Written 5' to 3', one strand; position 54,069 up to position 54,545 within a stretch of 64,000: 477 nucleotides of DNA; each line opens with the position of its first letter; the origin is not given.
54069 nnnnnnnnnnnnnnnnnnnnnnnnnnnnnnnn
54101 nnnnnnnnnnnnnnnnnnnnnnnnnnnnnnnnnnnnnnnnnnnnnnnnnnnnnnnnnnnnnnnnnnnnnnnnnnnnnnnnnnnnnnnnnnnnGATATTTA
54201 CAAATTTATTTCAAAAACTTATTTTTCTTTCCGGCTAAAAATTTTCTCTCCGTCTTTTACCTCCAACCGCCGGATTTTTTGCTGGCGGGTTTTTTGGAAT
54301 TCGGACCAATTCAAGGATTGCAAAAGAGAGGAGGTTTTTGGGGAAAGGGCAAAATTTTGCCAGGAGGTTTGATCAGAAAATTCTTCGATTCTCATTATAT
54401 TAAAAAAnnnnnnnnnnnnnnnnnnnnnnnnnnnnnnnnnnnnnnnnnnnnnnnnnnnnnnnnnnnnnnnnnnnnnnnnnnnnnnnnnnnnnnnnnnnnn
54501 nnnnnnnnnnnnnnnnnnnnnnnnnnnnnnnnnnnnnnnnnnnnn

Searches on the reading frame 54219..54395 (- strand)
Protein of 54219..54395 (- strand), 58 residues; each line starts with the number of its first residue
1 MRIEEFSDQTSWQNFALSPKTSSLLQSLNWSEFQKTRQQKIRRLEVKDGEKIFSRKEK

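Call 3: search_protein_families(library=pfam, proteins=[window:54219-54395:-], max_evalue=1)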
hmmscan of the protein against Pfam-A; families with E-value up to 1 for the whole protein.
window:54219-54395:- (58 aa): 1 family
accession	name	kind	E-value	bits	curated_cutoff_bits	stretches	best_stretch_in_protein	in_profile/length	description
PF02388.22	FemAB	-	0.016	14.5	24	1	10-51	4-46/406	FemAB family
